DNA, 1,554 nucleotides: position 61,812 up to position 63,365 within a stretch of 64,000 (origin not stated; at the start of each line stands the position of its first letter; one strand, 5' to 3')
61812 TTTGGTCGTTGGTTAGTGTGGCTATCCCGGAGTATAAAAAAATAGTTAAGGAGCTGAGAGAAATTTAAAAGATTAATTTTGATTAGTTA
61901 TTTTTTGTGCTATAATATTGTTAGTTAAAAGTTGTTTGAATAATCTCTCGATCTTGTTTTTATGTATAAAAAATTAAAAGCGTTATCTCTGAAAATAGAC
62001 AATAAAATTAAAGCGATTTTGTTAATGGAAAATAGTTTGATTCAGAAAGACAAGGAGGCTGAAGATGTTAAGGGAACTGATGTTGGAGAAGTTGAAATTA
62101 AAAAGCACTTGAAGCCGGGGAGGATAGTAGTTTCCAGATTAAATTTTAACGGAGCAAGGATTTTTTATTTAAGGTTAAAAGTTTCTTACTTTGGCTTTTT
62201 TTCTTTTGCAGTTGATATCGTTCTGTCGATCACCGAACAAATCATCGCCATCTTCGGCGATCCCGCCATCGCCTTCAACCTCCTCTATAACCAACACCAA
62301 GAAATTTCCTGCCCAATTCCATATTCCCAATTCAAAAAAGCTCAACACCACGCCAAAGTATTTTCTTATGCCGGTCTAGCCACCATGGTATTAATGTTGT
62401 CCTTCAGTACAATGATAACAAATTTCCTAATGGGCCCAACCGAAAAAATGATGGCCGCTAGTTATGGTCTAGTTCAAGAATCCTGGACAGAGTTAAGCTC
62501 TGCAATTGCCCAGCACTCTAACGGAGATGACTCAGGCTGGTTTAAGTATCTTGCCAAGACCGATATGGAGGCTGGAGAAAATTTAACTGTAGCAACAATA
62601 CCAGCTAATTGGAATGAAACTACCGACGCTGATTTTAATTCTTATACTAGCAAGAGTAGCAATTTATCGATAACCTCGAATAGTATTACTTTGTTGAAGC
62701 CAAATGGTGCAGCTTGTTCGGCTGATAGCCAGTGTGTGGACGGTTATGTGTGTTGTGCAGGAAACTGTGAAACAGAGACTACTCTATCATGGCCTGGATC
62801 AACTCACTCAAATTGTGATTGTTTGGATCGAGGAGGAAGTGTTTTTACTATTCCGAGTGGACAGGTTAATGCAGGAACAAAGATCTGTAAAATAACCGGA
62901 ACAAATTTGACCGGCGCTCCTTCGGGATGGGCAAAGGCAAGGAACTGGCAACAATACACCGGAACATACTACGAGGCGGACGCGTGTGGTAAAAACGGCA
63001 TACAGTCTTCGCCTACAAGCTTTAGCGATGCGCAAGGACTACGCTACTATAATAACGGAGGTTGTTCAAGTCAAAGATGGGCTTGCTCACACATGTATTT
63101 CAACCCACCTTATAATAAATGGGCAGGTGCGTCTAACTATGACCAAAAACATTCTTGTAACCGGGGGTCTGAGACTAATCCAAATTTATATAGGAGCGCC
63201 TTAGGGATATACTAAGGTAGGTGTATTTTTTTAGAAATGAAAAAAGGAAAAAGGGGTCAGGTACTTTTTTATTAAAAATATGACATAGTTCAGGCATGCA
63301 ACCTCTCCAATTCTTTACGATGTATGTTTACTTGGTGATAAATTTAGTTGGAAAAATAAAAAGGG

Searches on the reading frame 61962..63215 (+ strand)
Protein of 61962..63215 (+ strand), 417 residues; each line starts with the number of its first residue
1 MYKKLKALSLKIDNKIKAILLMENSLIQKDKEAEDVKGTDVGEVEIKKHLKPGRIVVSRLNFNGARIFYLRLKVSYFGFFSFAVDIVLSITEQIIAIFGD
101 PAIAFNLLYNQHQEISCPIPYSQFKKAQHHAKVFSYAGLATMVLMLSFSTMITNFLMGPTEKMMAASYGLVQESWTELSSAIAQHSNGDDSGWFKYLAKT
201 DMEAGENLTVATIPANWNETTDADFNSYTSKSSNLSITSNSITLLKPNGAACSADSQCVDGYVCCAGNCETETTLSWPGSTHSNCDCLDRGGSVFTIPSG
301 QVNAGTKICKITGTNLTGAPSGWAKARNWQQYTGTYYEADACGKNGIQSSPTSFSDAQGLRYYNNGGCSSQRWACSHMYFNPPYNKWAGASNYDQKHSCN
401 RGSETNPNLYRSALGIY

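Call 18: search_protein_families(library=pfam, proteins=[window:61962-63215:+], max_evalue=0.01)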
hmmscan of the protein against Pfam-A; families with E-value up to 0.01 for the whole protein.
window:61962-63215:+ (417 aa): 0 families

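Call 95: find_encoding_contigs(protein=window:61962-63215:+, flank=10000, max_places=2)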
Protein window:61962-63215:+ (417 aa): 22 contigs read that carry it; 2 places shown.
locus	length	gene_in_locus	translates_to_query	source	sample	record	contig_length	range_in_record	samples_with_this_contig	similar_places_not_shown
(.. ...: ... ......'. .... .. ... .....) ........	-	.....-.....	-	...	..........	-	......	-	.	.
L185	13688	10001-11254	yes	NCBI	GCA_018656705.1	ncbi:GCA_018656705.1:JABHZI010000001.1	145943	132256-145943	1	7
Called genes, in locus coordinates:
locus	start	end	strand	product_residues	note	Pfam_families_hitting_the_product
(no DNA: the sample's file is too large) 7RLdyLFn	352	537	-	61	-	-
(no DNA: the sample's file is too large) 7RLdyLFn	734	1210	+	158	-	PF00293:NUDIX (weak)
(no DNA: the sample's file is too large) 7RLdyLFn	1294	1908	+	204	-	-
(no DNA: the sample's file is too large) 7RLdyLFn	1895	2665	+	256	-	PF08843:AbiEii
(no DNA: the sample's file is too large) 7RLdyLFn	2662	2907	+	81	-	-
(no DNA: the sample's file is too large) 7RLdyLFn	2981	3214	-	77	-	-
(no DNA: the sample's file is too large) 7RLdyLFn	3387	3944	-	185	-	PF08207:EFP_N, PF01132:EFP, PF09285:Elong-fact-P_C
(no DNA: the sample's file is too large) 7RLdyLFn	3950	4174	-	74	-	PF01084:Ribosomal_S18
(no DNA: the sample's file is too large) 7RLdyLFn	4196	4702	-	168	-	PF00436:SSB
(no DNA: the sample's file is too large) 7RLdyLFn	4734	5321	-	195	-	PF01250:Ribosomal_S6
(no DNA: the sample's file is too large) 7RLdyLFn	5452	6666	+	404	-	PF01555:N6_N4_Mtase (weak), PF01170:UPF0020, PF13847:Methyltransf_31 (weak)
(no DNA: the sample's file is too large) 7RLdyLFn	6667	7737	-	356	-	PF01926:MMR_HSR1, PF02421:FeoB_N, PF06071:YchF-GTPase_C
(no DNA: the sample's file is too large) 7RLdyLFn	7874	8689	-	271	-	-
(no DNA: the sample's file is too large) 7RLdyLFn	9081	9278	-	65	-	-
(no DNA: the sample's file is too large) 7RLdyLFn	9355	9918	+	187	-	PF01863:YgjP-like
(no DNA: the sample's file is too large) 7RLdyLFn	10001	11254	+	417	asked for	-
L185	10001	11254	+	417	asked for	-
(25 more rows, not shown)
